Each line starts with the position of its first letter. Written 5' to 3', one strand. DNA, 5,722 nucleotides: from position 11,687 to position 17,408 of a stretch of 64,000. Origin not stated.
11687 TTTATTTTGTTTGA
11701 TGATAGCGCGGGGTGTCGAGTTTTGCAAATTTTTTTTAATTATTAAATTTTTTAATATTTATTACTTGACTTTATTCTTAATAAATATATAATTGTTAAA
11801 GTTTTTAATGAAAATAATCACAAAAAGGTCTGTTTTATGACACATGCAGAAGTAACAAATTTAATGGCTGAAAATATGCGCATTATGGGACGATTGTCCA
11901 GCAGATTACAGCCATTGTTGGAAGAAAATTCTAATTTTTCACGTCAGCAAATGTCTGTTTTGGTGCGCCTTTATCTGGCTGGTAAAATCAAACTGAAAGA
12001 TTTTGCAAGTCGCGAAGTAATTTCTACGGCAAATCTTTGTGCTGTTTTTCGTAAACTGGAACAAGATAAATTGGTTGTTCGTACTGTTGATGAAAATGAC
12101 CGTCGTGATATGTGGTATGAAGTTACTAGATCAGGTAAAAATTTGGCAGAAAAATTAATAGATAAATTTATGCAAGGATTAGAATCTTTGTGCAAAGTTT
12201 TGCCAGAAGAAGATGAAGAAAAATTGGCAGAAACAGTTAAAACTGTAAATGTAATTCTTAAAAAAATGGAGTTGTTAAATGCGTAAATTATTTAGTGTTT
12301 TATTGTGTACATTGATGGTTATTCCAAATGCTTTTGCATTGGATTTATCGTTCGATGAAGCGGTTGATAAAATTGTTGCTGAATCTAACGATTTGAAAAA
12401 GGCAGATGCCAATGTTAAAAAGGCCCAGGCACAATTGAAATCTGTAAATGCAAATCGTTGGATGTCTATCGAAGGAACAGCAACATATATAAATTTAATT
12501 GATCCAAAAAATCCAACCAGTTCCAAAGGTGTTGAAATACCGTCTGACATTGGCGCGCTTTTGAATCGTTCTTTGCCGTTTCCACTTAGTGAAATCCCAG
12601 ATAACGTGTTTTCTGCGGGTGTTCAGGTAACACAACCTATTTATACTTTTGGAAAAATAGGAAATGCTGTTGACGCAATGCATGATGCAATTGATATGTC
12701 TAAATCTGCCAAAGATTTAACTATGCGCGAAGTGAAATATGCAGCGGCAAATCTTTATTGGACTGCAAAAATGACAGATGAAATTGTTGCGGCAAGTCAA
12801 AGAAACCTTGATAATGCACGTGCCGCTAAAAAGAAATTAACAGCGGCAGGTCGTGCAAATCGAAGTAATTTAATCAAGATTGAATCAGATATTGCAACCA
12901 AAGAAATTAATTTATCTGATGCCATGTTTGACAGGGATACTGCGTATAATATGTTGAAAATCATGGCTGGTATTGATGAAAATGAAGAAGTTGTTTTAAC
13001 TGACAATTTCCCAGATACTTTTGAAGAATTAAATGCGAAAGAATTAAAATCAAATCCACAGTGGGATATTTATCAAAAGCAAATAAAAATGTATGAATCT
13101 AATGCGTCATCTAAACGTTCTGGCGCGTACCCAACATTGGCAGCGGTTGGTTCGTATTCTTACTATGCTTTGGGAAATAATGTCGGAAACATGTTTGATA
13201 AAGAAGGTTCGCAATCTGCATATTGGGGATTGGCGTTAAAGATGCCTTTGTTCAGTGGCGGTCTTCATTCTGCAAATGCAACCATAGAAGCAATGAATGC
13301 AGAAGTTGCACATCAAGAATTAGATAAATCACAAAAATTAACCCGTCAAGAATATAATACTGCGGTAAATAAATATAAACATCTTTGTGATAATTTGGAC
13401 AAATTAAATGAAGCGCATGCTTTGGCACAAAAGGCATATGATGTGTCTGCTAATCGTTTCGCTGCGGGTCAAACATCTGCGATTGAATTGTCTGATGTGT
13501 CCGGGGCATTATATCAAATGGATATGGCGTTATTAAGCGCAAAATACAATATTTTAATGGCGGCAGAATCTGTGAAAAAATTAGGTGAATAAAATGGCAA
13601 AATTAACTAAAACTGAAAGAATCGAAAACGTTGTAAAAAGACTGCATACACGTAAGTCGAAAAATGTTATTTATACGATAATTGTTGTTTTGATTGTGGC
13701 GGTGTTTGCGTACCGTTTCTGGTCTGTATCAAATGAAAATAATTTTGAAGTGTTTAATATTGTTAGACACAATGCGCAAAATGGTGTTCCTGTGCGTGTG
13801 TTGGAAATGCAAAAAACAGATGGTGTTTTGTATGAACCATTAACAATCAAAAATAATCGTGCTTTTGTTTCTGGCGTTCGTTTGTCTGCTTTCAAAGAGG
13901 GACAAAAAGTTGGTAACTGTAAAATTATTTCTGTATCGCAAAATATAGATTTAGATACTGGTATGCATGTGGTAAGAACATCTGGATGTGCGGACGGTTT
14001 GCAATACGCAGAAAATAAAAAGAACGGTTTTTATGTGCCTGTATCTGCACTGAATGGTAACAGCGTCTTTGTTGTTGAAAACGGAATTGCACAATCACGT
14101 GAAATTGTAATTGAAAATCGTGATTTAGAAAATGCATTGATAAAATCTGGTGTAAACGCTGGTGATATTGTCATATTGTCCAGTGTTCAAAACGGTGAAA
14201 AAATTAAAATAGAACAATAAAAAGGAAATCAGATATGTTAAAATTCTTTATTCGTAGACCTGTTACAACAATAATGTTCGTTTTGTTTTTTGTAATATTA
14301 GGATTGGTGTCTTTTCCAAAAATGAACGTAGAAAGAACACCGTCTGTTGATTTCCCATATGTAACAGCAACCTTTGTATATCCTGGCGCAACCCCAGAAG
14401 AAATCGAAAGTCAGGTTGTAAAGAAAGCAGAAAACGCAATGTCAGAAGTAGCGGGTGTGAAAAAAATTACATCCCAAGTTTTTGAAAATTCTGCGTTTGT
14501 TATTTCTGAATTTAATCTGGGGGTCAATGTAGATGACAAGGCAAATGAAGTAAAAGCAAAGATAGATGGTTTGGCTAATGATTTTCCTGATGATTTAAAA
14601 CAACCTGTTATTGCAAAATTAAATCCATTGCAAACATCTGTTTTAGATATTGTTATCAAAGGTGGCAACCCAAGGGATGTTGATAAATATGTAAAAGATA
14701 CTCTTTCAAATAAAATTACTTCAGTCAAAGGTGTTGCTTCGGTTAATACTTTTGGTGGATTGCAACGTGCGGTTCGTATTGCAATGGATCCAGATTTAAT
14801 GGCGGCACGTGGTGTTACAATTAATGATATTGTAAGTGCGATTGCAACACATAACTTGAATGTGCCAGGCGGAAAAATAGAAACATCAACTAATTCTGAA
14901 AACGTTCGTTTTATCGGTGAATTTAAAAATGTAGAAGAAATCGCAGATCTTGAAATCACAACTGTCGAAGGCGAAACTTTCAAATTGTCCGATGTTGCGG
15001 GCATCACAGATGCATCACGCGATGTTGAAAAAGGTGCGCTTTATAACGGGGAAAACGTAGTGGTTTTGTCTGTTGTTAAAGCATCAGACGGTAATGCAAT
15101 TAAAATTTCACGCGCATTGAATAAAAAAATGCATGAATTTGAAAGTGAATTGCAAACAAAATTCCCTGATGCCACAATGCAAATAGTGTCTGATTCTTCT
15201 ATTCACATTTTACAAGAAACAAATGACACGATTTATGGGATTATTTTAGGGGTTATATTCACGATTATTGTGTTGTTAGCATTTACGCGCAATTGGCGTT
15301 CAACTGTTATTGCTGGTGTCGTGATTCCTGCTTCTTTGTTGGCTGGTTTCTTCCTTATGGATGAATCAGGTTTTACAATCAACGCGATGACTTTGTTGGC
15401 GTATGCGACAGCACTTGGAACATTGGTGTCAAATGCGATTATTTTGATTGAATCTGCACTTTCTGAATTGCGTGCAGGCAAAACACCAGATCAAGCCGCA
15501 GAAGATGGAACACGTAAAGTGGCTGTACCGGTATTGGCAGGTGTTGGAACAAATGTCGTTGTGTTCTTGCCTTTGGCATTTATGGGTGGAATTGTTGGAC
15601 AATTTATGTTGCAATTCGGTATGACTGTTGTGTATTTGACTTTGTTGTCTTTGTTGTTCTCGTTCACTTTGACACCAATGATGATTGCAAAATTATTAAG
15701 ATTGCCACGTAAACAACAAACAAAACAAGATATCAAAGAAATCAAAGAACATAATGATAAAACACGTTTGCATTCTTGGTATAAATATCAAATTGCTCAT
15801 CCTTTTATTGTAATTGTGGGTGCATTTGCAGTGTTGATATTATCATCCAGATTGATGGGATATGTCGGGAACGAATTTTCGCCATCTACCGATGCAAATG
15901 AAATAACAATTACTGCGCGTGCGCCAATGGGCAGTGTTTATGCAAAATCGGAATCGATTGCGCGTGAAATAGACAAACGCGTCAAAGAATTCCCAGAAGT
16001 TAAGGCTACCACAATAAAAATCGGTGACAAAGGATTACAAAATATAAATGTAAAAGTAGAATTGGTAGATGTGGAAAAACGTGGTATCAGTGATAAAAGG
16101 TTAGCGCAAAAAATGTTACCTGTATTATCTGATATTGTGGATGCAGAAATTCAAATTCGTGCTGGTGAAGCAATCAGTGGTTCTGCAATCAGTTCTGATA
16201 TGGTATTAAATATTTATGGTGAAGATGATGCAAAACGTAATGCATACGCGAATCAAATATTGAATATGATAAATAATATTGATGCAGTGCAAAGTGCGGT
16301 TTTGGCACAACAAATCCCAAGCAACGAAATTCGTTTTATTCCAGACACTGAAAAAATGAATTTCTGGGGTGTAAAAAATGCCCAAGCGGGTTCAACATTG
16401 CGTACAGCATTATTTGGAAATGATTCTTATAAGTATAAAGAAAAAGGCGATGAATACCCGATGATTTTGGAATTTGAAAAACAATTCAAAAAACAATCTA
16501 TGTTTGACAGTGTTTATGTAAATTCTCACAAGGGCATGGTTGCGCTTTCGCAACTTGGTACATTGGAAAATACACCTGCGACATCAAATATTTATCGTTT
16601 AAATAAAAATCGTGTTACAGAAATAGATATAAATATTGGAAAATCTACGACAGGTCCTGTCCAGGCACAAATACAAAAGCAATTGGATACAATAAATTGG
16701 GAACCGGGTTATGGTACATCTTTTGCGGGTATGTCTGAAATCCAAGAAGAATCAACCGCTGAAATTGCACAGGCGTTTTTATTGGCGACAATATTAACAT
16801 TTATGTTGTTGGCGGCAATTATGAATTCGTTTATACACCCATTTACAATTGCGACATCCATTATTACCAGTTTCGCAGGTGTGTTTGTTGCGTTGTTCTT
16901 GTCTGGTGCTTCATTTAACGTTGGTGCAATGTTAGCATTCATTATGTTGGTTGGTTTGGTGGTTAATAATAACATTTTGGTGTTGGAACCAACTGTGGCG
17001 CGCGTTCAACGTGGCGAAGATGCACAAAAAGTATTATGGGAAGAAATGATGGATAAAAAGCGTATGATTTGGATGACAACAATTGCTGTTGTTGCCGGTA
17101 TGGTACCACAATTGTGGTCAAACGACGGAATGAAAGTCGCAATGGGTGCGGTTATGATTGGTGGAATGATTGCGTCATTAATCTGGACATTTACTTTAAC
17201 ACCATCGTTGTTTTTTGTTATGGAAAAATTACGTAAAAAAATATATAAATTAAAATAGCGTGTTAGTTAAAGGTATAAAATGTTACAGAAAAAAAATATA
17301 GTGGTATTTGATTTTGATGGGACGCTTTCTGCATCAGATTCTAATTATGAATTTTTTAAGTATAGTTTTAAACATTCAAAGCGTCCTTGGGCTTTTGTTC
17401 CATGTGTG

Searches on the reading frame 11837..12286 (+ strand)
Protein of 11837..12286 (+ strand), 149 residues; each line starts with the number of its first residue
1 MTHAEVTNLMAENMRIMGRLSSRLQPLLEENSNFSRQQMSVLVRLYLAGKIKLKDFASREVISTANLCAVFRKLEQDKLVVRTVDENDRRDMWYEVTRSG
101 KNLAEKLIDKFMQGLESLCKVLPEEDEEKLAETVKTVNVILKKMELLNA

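Call 91: search_protein_families(library=pfam, proteins=[window:11837-12286:+], max_evalue=0.01)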
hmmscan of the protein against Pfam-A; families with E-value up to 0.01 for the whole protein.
window:11837-12286:+ (149 aa): 7 families
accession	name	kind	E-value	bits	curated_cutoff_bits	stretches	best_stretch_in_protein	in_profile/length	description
PF01047.28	MarR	-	3.6e-10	40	24.6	1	35-90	2-57/59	MarR family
PF12802.13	MarR_2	-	3.1e-06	27.7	27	1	33-90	2-60/61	MarR family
PF22381.2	Staph_reg_Sar_Rot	-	1.7e-05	25.2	27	1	28-107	6-85/85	Transcriptional regulator SarA/Rot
PF01638.23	HxlR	-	2.4e-05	24.6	20.8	1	39-108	8-77/91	HxlR-like helix-turn-helix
PF13463.12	HTH_27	-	0.00093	19.9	22.2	1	54-100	22-68/68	Winged helix DNA-binding domain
PF13601.12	HTH_34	-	0.0017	19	27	1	41-110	5-75/80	Winged helix DNA-binding domain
PF03551.20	PadR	-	0.0062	17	27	1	61-104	28-73/75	Transcriptional regulator PadR-like family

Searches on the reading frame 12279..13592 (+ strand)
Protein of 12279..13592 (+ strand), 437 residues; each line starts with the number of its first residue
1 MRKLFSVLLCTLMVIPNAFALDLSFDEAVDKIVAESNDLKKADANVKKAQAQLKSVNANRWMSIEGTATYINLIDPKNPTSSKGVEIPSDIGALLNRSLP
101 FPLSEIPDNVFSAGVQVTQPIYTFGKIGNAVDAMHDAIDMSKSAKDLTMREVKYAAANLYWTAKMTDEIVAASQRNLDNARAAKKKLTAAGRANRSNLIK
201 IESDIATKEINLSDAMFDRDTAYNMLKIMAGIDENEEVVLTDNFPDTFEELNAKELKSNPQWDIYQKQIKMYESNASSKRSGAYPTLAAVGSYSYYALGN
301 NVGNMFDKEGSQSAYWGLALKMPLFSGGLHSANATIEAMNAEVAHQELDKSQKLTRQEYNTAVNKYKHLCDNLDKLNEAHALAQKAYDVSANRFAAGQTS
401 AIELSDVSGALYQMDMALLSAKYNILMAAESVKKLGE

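Call 9: search_protein_families(library=pfam, proteins=[window:12279-13592:+], max_evalue=0.001)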
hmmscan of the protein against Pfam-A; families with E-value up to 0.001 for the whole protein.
window:12279-13592:+ (437 aa): 1 family
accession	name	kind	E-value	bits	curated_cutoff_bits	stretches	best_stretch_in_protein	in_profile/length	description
PF02321.23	OEP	-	7.2e-42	143.7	22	2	250-429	3-179/187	Outer membrane efflux protein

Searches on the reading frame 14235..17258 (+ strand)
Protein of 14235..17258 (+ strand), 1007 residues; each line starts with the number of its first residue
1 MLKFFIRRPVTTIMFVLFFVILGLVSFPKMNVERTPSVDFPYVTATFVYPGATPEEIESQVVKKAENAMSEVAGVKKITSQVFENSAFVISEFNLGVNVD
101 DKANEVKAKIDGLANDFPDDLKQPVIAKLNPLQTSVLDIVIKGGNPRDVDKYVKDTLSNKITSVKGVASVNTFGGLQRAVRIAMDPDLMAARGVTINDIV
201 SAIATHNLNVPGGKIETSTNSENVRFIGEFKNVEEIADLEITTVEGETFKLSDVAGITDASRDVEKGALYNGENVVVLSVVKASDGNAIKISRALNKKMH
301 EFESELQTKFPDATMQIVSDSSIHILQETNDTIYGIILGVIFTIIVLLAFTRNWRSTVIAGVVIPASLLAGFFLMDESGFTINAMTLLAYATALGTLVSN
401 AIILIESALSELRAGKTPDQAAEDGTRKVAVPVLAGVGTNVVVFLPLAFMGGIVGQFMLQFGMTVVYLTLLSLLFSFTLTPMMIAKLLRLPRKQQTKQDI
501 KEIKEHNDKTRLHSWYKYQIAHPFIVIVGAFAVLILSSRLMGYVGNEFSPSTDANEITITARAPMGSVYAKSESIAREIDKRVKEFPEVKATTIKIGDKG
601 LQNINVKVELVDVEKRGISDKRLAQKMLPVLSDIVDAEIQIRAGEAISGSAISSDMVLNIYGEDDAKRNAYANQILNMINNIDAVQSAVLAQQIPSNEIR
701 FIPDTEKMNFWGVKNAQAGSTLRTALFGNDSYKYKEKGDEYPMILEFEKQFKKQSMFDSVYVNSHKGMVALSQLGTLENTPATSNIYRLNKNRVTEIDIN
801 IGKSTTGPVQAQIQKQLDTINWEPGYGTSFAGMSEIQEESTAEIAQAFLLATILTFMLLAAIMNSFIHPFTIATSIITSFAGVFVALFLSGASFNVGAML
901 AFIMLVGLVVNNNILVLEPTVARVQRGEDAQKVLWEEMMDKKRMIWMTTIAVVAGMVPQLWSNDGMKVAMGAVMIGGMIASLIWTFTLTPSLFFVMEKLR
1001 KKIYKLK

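Call 9: search_protein_families(library=pfam, proteins=[window:14235-17258:+], max_evalue=0.001)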
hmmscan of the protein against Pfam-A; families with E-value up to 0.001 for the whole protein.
window:14235-17258:+ (1007 aa): 2 families
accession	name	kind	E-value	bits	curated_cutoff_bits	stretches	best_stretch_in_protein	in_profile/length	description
PF00873.25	ACR_tran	-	1.2e-183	613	28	1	1-996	1-1020/1021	AcrB/AcrD/AcrF family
PF03176.21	MMPL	-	8e-07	28.7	20.5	1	835-995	136-301/333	MMPL family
